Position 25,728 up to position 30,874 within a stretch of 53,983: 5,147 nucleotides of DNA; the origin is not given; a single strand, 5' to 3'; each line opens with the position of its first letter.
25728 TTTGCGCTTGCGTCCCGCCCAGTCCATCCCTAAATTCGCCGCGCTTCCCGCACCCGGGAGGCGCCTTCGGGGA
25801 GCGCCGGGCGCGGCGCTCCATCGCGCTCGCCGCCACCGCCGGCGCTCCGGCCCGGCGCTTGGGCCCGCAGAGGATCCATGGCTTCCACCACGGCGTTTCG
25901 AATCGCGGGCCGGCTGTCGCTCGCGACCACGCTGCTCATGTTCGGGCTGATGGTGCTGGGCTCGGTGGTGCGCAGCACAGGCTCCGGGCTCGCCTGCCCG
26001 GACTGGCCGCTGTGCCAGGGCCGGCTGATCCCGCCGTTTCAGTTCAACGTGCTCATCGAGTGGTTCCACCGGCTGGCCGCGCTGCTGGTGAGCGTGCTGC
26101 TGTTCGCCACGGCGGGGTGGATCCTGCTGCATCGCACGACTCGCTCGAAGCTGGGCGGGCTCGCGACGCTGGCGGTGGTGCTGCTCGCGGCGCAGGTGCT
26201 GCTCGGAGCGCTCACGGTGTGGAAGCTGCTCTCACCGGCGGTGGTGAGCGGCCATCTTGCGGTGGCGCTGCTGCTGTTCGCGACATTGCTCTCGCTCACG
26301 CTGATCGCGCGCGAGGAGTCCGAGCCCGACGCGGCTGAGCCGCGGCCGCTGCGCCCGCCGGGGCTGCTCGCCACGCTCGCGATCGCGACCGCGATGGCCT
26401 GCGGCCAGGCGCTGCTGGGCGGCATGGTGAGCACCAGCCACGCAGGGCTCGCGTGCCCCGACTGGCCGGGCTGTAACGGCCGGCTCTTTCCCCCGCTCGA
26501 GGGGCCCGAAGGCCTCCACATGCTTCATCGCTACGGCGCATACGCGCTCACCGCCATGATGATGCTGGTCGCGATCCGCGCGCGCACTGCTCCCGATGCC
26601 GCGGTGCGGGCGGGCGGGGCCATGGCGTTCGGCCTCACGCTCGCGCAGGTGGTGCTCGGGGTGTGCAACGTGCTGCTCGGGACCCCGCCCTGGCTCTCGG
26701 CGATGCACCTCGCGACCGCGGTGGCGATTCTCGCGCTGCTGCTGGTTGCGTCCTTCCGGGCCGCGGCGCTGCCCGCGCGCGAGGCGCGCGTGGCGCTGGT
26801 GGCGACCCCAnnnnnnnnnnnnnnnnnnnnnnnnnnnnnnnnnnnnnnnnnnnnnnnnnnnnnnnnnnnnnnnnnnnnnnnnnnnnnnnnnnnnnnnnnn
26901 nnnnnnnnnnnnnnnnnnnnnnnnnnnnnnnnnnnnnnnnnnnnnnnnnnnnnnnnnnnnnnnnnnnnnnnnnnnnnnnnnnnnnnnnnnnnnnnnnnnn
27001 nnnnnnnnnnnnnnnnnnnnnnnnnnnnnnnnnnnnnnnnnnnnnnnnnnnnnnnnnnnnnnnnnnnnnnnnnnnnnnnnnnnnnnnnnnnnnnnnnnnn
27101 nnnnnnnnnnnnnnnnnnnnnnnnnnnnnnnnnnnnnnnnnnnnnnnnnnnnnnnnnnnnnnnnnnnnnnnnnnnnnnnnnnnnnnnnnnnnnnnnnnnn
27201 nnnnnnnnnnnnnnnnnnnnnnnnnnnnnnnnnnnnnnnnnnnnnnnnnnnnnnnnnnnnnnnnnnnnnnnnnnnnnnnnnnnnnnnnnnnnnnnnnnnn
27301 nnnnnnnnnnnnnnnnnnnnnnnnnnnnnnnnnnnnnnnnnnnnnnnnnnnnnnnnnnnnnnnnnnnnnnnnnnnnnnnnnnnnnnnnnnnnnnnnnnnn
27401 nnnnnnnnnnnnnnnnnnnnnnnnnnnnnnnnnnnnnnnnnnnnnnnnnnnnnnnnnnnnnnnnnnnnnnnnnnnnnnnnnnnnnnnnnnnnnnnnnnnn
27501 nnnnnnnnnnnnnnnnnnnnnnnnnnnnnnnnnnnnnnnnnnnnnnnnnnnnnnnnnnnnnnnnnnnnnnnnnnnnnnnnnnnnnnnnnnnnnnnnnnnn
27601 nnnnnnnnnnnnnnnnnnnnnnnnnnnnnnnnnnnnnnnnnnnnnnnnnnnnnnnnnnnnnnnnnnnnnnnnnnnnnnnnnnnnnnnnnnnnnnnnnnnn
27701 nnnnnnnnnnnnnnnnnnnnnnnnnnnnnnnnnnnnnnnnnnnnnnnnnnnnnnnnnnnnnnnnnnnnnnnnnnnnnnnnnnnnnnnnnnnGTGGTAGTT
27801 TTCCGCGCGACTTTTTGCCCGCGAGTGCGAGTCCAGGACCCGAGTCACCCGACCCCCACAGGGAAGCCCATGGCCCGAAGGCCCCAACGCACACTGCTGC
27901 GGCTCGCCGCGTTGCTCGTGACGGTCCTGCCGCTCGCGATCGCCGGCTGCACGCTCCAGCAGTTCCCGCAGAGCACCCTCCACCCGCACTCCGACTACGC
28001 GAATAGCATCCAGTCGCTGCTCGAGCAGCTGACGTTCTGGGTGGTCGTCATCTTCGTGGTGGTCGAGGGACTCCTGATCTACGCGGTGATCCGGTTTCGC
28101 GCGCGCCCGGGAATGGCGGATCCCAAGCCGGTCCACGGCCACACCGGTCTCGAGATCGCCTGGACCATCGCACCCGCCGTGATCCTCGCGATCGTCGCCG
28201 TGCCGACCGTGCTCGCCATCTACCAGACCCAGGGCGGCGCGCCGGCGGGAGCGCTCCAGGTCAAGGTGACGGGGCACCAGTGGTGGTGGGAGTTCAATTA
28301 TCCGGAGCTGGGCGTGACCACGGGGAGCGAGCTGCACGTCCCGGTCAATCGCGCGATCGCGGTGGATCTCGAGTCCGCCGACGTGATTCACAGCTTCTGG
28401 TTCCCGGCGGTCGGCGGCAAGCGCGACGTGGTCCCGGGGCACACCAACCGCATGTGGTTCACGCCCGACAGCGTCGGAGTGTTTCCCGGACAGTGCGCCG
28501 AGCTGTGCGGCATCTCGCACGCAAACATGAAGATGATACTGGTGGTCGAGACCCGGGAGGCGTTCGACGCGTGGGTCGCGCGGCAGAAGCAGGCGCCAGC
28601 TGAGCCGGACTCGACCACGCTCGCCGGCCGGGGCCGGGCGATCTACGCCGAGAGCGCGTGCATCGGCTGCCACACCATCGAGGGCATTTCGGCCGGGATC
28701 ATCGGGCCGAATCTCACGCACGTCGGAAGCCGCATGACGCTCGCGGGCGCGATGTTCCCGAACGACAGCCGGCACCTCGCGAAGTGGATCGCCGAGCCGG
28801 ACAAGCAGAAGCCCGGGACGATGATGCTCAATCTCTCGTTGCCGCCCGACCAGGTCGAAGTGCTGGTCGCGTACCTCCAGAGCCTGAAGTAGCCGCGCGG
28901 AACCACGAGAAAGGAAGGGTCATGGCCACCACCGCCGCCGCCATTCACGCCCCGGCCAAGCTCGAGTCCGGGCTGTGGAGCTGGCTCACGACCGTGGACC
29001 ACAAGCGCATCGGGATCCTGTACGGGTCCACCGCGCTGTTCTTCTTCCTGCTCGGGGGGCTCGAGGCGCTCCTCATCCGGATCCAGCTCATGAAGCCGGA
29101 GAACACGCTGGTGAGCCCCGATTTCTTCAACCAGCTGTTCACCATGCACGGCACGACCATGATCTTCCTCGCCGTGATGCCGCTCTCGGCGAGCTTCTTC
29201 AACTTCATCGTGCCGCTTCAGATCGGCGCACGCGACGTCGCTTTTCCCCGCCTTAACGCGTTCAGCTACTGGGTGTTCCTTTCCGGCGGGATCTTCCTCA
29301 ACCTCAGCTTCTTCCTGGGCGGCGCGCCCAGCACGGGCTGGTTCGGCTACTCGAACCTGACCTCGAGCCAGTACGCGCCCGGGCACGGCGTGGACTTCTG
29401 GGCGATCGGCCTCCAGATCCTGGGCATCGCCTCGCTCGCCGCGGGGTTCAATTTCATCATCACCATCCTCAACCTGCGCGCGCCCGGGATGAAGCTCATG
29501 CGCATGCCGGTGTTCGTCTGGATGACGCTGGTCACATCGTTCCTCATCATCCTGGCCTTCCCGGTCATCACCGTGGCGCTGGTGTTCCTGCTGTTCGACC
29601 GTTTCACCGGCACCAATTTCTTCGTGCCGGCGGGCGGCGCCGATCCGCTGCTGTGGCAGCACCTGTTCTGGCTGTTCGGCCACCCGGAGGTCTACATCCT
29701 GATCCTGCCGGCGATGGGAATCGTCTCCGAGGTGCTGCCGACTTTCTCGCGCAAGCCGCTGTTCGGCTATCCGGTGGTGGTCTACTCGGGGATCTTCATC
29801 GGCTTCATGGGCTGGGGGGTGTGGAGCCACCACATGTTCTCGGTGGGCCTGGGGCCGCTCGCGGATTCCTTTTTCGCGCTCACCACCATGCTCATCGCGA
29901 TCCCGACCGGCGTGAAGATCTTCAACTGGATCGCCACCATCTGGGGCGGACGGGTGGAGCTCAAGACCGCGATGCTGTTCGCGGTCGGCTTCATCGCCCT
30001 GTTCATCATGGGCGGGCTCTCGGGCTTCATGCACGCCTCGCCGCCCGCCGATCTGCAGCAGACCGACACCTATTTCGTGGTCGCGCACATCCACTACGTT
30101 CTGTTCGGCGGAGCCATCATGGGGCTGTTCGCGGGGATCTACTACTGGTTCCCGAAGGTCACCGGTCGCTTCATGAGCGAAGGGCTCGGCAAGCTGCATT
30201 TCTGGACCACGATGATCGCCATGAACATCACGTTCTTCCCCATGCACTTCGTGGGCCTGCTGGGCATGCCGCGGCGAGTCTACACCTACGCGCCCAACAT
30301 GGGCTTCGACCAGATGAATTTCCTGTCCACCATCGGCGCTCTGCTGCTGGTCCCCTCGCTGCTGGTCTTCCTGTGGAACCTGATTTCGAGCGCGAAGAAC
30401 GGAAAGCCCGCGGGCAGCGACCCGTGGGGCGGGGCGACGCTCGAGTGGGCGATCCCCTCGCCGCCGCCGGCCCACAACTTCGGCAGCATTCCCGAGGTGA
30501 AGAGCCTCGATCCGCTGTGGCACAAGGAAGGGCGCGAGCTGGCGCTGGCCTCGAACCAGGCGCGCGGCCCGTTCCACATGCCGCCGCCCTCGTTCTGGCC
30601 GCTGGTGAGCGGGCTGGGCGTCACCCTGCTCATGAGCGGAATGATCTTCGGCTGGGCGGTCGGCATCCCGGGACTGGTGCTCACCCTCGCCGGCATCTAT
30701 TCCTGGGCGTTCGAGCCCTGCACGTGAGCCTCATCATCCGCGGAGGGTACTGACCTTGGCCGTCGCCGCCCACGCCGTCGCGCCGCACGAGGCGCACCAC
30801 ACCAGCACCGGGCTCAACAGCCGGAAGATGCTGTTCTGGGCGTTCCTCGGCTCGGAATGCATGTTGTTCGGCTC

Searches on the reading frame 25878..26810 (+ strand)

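Call 56: search_protein_families(library=pfam, proteins=[window:25878-26810:+], max_evalue=0.001)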
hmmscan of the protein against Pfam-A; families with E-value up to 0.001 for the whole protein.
window:25878-26810:+ (311 aa): 1 family
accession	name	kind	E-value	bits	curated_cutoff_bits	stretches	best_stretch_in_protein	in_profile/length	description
PF02628.20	COX15-CtaA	-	9.2e-51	173.2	29.9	1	12-288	2-321/322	Cytochrome oxidase assembly protein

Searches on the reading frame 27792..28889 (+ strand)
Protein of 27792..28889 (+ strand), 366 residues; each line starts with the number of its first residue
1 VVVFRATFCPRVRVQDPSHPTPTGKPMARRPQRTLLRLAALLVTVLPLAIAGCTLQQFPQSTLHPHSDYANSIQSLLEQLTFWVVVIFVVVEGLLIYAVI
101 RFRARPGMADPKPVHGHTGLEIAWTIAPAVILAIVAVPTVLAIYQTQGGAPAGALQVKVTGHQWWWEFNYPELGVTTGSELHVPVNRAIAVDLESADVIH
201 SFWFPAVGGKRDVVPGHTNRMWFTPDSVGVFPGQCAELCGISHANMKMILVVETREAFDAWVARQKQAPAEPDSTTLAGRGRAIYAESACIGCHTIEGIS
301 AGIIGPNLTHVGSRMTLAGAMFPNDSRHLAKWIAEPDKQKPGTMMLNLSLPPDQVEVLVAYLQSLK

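Call 56: search_protein_families(library=pfam, proteins=[window:27792-28889:+], max_evalue=0.001)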
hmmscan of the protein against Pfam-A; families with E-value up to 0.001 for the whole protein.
window:27792-28889:+ (366 aa): 3 families
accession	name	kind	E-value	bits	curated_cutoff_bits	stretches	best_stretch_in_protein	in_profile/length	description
PF00116.26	COX2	-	4.3e-21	75.5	22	1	179-250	46-117/120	Cytochrome C oxidase subunit II, periplasmic domain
PF02790.20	COX2_TM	-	2.3e-12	47.4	22.8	1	67-139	13-85/88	Cytochrome C oxidase subunit II, transmembrane domain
PF00034.26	Cytochrom_C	-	7.8e-12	46.8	21.3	1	280-366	3-90/90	Cytochrome c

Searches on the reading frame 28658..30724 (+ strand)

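Call 56: search_protein_families(library=pfam, proteins=[window:28658-30724:+], max_evalue=0.001)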
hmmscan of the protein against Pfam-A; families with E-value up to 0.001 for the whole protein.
window:28658-30724:+ (689 aa): 2 families
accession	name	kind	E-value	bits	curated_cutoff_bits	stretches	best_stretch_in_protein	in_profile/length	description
PF00115.25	COX1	-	2e-161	538.2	34.8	1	117-563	1-436/436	Cytochrome C and Quinol oxidase polypeptide I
PF12270.13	Cyt_c_ox_IV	-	0.00033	21.2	26.9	1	641-686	80-125/132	Cytochrome c oxidase subunit IV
